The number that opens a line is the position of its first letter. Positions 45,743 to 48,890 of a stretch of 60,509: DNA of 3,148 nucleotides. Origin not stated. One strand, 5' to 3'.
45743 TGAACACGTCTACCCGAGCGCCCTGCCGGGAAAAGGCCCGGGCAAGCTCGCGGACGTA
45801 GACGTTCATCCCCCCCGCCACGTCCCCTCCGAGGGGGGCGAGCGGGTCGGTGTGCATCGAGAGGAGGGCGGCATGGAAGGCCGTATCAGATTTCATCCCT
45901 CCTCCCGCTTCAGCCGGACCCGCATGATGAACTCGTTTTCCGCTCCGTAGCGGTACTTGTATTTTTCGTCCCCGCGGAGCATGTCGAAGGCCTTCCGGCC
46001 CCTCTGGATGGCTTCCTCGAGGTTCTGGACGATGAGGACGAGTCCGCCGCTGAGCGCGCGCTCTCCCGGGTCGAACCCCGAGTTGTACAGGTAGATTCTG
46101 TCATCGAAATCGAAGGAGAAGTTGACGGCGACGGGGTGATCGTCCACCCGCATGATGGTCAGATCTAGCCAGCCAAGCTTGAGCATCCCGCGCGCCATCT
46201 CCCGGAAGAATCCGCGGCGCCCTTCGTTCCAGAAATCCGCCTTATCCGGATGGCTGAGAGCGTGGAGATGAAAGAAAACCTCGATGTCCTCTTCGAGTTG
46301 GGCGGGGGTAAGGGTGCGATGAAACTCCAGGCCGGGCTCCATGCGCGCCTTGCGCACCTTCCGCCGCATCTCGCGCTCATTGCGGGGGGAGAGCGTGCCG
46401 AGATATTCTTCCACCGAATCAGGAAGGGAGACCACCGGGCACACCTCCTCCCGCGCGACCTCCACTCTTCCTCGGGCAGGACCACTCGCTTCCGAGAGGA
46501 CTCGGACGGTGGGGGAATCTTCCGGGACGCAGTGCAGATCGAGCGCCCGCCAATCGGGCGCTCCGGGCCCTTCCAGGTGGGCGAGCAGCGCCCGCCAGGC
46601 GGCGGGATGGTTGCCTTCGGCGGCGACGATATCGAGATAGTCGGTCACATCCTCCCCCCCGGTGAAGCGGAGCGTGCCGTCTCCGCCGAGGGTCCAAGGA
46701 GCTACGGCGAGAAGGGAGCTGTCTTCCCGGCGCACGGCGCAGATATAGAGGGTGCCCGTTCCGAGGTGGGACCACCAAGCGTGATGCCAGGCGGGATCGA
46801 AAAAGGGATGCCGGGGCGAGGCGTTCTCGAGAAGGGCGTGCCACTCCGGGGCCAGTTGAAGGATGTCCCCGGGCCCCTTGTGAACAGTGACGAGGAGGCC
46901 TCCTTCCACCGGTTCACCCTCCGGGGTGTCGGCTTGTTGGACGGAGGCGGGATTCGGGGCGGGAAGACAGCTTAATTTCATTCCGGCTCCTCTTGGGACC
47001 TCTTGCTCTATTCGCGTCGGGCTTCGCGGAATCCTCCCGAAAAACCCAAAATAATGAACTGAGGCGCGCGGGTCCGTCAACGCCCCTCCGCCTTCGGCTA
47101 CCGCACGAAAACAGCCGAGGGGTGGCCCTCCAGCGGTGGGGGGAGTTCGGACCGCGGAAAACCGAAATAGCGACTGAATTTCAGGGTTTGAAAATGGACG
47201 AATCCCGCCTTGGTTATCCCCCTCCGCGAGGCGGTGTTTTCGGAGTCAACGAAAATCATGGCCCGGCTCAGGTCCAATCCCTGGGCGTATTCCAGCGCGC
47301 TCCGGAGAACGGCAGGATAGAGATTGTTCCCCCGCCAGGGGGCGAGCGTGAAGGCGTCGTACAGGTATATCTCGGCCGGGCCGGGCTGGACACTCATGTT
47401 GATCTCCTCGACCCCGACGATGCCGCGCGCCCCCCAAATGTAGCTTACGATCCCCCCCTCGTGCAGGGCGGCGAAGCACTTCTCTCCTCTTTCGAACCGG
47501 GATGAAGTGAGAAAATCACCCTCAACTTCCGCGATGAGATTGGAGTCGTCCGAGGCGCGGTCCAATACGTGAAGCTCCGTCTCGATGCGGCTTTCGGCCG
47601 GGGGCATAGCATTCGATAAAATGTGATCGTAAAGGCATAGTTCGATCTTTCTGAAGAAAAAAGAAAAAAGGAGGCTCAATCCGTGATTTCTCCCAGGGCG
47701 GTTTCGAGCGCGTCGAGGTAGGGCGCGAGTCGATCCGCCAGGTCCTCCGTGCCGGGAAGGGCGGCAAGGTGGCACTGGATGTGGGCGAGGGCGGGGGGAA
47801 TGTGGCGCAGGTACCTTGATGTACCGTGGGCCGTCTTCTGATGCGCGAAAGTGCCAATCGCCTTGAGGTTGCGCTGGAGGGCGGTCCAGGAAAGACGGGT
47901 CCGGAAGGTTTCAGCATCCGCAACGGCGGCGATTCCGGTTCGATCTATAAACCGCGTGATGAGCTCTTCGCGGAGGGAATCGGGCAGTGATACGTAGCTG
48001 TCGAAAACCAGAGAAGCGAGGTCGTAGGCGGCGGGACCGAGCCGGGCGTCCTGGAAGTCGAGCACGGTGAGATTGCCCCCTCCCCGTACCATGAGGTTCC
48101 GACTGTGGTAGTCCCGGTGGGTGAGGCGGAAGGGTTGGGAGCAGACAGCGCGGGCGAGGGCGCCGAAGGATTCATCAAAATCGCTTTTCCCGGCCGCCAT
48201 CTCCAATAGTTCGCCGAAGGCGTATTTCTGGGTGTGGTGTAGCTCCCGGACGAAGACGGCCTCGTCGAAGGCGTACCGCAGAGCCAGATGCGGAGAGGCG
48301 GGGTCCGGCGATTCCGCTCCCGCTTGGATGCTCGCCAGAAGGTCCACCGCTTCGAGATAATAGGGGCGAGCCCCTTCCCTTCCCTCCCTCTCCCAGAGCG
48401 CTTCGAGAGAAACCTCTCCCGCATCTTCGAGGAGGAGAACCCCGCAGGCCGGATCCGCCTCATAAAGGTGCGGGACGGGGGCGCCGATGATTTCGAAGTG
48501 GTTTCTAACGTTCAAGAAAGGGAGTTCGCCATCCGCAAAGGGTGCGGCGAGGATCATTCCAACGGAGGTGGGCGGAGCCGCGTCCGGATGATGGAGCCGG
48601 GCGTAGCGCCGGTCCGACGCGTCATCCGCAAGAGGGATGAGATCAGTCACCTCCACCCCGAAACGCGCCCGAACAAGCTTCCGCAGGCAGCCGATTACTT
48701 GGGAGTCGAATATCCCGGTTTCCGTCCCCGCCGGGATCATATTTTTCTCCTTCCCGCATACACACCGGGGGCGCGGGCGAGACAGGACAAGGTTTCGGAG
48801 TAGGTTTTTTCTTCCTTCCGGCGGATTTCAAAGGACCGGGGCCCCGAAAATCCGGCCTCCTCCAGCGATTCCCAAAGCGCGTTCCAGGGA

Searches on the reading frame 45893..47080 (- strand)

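Call 86: search_protein_families(library=pfam, proteins=[window:45893-47080:-], max_evalue=0.00001)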
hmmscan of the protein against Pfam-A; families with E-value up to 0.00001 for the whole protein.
window:45893-47080:- (395 aa): 1 family
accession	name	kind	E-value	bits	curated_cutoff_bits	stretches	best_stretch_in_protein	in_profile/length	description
PF13480.13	Acetyltransf_6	-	1.8e-28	99.9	22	1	236-375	5-142/143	Acetyltransferase (GNAT) domain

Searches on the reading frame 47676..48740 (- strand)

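Call 86: search_protein_families(library=pfam, proteins=[window:47676-48740:-], max_evalue=0.00001)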
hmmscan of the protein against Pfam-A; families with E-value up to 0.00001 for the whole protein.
window:47676-48740:- (354 aa): 1 family
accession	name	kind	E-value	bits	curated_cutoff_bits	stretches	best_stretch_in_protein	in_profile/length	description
PF01636.29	APH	-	3.3e-18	66.8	23.2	1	35-265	3-230/239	Phosphotransferase enzyme family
